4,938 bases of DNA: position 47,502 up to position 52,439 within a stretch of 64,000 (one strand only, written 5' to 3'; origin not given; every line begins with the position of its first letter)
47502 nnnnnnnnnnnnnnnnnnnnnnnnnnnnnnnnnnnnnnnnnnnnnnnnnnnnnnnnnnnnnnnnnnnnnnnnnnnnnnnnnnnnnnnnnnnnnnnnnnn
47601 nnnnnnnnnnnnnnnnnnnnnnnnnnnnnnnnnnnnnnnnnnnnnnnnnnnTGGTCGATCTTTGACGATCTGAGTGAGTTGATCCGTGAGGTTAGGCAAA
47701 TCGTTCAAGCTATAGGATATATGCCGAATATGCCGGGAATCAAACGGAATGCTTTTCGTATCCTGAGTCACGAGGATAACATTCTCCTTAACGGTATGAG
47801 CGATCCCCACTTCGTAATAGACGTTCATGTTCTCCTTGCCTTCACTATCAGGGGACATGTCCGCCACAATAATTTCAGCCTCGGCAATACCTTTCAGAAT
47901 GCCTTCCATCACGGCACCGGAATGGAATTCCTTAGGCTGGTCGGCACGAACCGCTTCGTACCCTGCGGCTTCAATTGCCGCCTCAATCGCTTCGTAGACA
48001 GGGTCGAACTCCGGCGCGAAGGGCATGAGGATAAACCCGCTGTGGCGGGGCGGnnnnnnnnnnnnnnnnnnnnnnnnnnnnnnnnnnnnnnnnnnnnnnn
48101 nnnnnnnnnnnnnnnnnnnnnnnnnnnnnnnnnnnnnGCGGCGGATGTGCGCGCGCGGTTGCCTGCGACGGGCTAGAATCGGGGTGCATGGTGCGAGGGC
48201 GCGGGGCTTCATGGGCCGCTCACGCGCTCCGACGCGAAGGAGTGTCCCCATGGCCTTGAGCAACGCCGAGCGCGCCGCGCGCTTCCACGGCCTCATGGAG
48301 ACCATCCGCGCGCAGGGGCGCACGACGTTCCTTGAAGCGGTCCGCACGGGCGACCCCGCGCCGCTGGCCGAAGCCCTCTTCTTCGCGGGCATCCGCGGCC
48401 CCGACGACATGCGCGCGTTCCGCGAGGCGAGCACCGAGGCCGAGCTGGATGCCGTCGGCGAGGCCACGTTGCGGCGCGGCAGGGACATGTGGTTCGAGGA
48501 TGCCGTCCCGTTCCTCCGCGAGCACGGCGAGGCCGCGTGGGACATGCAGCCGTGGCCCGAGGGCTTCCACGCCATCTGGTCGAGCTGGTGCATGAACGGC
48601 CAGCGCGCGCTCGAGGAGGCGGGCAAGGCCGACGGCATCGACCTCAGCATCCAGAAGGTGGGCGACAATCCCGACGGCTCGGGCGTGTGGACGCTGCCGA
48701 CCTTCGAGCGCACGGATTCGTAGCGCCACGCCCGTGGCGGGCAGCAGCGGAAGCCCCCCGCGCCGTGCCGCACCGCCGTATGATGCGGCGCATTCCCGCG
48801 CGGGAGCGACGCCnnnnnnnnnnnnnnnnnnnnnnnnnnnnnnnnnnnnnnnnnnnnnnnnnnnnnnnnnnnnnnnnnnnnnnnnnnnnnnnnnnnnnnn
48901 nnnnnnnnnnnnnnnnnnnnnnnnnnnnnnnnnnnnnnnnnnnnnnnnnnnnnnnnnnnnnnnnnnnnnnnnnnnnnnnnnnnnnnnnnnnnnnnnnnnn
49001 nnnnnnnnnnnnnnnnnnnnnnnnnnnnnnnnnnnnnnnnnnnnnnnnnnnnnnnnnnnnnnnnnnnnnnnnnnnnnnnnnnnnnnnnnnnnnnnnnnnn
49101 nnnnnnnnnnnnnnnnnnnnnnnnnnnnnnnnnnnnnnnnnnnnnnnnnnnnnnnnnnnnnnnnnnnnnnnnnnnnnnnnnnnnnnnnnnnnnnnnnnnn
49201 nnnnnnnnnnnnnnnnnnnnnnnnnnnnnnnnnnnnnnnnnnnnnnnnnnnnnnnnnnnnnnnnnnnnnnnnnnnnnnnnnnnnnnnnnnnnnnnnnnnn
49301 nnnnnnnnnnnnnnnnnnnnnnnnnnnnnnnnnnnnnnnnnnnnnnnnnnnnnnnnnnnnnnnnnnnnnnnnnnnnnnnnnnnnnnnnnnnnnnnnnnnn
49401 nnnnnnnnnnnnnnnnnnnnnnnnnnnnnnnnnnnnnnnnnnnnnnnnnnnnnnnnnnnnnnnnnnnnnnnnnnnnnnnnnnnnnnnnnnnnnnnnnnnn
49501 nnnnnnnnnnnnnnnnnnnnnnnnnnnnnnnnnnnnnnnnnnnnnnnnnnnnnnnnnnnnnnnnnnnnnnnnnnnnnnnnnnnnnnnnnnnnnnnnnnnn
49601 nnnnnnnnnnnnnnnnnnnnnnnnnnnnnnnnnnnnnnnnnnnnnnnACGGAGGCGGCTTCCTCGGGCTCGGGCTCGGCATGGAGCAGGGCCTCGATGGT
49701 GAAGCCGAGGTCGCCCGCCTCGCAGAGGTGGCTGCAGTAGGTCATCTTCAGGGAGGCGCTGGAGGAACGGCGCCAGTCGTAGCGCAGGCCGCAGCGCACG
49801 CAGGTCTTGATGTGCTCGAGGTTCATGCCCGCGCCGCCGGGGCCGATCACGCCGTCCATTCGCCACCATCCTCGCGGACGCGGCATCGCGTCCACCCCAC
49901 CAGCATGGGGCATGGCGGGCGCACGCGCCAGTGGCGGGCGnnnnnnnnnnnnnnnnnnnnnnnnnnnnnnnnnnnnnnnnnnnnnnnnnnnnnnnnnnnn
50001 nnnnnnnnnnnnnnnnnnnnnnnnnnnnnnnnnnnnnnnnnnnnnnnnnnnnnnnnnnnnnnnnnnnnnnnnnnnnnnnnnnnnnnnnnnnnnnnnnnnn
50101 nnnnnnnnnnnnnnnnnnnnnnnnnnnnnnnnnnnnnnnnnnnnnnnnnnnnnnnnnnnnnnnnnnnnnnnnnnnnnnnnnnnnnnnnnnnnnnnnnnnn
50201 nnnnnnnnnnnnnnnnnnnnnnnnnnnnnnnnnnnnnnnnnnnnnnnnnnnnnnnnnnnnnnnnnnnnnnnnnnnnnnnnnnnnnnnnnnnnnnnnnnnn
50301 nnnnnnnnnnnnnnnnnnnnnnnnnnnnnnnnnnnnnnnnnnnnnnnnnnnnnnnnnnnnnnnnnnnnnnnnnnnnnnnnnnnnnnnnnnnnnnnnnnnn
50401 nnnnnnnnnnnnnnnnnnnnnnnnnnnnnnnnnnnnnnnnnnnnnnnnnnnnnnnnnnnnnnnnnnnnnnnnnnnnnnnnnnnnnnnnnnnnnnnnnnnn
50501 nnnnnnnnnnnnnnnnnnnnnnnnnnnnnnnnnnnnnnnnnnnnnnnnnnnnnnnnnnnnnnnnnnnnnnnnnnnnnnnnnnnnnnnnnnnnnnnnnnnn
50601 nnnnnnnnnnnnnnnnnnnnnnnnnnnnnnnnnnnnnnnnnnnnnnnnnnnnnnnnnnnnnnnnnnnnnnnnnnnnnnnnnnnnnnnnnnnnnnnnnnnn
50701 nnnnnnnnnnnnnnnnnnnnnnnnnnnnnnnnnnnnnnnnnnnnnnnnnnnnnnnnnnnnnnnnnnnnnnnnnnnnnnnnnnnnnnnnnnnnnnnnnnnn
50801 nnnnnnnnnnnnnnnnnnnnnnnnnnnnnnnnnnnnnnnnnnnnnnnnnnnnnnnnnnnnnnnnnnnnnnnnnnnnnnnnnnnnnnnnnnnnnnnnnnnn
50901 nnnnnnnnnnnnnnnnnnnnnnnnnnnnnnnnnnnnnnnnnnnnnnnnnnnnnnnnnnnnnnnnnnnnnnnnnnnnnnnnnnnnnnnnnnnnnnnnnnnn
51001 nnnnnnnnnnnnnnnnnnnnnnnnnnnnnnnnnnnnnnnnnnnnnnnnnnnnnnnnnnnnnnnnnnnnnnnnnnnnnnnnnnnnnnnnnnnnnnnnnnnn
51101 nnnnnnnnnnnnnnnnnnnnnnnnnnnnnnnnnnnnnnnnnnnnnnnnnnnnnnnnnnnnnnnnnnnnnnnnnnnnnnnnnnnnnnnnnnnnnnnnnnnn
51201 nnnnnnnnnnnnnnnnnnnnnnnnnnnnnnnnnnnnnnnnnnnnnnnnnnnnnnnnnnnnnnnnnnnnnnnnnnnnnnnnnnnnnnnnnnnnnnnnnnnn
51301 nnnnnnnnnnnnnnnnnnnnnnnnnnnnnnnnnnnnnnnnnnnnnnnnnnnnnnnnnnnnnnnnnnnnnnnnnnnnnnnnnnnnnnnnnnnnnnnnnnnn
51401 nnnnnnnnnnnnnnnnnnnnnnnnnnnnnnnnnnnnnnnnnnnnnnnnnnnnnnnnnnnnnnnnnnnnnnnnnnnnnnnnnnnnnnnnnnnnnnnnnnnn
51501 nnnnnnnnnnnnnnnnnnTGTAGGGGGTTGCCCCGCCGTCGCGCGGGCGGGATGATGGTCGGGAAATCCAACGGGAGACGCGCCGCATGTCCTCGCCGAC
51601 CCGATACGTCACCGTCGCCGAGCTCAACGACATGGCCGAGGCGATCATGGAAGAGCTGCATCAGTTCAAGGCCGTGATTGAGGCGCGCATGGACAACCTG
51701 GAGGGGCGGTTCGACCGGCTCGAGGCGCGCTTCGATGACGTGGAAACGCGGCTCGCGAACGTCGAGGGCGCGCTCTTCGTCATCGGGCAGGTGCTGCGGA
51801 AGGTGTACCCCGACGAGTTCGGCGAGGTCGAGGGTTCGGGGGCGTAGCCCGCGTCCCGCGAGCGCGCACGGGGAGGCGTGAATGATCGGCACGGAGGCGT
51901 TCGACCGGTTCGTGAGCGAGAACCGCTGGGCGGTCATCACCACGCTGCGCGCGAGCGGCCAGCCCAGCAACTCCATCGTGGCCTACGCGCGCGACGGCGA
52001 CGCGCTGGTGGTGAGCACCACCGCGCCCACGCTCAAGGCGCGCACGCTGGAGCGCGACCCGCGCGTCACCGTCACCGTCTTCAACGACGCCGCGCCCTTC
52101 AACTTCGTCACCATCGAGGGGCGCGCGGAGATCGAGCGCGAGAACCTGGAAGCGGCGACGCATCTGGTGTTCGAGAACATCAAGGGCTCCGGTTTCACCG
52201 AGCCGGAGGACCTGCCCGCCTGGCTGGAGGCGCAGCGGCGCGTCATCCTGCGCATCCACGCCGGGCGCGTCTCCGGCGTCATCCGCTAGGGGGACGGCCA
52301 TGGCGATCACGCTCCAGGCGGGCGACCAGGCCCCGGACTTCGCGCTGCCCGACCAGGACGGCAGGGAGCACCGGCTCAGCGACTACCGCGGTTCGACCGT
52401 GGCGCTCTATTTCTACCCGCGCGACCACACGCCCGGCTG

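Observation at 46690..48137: Single-gene island of about 40% G+C encoding a TIR/nucleoside-2-deoxyribosyltransferase-like domain fused to a large unknown domain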

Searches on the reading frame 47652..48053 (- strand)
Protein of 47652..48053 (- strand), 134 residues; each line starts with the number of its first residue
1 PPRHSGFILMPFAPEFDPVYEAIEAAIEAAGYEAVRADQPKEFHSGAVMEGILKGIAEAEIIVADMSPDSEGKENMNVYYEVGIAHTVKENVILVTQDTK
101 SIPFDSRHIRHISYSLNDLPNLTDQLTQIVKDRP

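Call 42: search_solved_structures(query=A3, max_evalue=10, show_alignments=4)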
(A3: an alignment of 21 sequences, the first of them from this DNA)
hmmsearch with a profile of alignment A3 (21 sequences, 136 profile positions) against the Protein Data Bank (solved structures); distinct sequences matched with E-value up to 10: 15.
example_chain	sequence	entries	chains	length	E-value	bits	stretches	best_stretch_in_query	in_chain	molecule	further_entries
2klh_A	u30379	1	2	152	0.00034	23.4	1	27-94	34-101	c-Myc-responsive protein Rcl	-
4fyh_A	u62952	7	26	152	0.00083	22.2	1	27-94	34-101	Deoxyribonucleoside 5'-monophosphate N-glycosidase | 2'-deoxynucleoside 5'-phosphate N-hydrolase 1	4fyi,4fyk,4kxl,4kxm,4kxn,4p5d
8rpt_B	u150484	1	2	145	0.0014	21.5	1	29-94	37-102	2'-deoxynucleoside 5'-phosphate N-hydrolase 1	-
2khz_A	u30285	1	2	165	0.0016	21.2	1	28-94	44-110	c-Myc-responsive protein Rcl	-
8rps_C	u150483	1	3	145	0.0033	20.2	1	29-94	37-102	2'-deoxynucleoside 5'-phosphate N-hydrolase 1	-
9da1_A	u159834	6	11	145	0.0054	19.5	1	30-94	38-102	5-hydroxymethyl-dUMP N-hydrolase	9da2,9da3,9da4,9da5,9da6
8os9_A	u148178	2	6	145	0.0054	19.5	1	30-94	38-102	2'-deoxynucleoside 5'-phosphate N-hydrolase 1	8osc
8rqd_C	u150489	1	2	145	0.0054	19.5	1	30-94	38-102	2'-deoxynucleoside 5'-phosphate N-hydrolase 1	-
4p5e_A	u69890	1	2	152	0.0059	19.4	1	30-94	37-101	2'-deoxynucleoside 5'-phosphate N-hydrolase 1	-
9i3q_A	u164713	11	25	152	0.006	19.4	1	30-94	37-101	5-hydroxymethyl-dUMP N-hydrolase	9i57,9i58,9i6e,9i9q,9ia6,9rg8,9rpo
8qhr_A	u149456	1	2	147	0.0062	19.4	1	31-94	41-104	2'-deoxynucleoside 5'-phosphate N-hydrolase 1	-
2a0k_A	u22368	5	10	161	0.04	16.7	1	23-99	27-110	Nucleoside 2-deoxyribosyltransferase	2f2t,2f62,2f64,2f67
8qhq_A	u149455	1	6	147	0.06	16.1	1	30-94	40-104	2'-deoxynucleoside 5'-phosphate N-hydrolase 1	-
9ndy_J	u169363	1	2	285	0.62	12.9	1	12-70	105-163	Wedge protein 1 (gp024)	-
6qai_A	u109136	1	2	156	1.6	11.5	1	26-98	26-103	2-Deoxyribosyltransferase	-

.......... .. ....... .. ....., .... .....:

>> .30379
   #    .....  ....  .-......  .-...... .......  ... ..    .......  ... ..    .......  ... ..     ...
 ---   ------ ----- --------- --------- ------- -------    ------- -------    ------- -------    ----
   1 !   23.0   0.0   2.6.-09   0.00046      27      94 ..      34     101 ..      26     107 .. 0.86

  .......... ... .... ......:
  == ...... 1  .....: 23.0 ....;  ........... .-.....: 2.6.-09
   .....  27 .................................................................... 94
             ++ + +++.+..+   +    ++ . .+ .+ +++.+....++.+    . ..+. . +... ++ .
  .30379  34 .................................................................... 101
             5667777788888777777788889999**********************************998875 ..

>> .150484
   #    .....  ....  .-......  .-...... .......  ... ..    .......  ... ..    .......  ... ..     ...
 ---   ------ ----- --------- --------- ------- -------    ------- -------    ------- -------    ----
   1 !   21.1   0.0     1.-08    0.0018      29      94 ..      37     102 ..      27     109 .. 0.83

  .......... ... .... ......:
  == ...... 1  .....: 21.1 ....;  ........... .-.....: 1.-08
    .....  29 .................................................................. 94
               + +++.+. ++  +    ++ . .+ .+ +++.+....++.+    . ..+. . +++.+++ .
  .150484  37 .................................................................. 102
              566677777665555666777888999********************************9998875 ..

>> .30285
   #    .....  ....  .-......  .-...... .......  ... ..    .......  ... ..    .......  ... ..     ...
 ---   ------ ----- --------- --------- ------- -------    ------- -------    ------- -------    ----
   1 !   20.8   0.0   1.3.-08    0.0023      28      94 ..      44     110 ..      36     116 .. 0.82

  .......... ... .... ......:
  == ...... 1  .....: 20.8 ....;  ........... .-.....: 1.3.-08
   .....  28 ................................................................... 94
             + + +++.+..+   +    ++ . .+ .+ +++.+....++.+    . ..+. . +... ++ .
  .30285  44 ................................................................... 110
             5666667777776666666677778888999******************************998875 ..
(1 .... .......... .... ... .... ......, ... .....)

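Call 43: search_protein_families(library=pfam, alignment_id=A3, max_evalue=0.01)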
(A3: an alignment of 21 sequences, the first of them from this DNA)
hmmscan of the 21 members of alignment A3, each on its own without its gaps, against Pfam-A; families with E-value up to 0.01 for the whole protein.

A. member 1, seq(134 aa): 2 families
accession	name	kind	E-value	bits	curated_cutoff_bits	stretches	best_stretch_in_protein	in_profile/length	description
PF05014.21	Nuc_deoxyrib_tr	-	8.7e-05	23.1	28.8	1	36-102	40-103/117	Nucleoside 2-deoxyribosyltransferase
PF13676.11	TIR_2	-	0.0001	23.2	28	1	17-115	10-109/122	TIR domain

B. families by the number of members that match (of 21 scanned): 3 families
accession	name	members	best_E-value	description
PF05014.21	Nuc_deoxyrib_tr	14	5.4e-08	Nucleoside 2-deoxyribosyltransferase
PF13676.11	TIR_2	2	0.0001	TIR domain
PF10137.14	CAP12-PCTIR_TIR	1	0.0049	CAP12/Pycsar effector protein, TIR domain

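Call 93: find_related_loci(query=A3, collection=viral_contigs, flank=5000)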
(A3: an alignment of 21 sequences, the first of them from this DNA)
Query A3 (134 aa) in viral_contigs; peptide patterns used: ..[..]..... (x = any residue, [..] = any of these).
280 stretches matched a pattern; 88 encode a relative of the query (tblastn E <= 1e-3); the best 80 are kept; 80 distinct loci.
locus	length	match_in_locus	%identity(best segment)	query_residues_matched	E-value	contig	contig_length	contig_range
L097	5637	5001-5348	41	9-133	3e-24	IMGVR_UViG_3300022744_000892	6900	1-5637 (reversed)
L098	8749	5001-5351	40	8-133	2e-23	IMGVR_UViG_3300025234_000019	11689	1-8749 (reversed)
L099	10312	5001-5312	40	8-118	3e-23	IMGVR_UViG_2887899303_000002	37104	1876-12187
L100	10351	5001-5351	40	8-133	9e-23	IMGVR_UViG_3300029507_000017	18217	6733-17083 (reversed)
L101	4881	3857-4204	38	9-133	3e-22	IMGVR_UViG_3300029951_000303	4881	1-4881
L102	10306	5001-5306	43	9-117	4e-22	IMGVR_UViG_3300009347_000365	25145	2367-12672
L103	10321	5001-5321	43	9-123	1e-21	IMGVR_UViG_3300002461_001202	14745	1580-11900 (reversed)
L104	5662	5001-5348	42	9-133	1e-21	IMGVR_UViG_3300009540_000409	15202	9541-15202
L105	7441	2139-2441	43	9-121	1e-21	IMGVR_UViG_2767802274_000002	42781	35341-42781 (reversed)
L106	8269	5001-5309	45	8-121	4e-21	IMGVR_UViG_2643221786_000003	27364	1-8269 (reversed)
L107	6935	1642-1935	42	9-114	8e-21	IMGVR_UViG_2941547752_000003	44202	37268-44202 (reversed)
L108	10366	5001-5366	42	5-129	6e-21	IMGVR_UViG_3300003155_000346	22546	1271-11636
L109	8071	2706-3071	42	5-129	6e-21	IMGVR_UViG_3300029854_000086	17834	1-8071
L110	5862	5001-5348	39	9-133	3e-20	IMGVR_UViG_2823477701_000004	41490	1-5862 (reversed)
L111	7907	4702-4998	40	9-114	4e-20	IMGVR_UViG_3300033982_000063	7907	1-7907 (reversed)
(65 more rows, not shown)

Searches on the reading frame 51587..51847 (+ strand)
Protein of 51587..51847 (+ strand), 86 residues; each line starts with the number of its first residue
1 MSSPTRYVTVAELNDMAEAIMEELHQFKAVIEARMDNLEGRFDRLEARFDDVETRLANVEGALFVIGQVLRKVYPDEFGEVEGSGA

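Call 19: search_protein_families(library=pfam, proteins=[window:51587-51847:+], max_evalue=0.001)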
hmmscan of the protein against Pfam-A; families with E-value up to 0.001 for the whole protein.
window:51587-51847:+ (86 aa): 2 families
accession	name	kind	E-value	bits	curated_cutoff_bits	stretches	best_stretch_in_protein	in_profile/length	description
PF23991.1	DUF7310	-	2.3e-05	25.2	40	1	21-70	19-67/83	Coiled-coil region of unknown function (DUF7310)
PF00435.27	Spectrin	-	4.6e-05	24.3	29.9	1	9-57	56-104/105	Spectrin repeat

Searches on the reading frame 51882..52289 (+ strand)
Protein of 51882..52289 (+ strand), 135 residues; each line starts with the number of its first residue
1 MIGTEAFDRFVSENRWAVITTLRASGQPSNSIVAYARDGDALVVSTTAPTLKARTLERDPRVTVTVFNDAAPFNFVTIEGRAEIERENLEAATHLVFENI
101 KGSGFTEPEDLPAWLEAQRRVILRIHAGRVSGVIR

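Call 19: search_protein_families(library=pfam, proteins=[window:51882-52289:+], max_evalue=0.001)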
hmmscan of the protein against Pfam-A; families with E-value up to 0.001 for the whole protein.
window:51882-52289:+ (135 aa): 2 families
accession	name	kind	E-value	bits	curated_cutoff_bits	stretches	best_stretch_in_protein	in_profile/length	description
PF01243.27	PNPOx_N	-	2.4e-15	57.4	28.1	1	4-131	2-117/120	Pyridoxamine 5'-phosphate oxidase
PF12900.13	Pyridox_ox_2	-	3.1e-06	27.6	27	1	7-132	5-138/140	Pyridoxamine 5'-phosphate oxidase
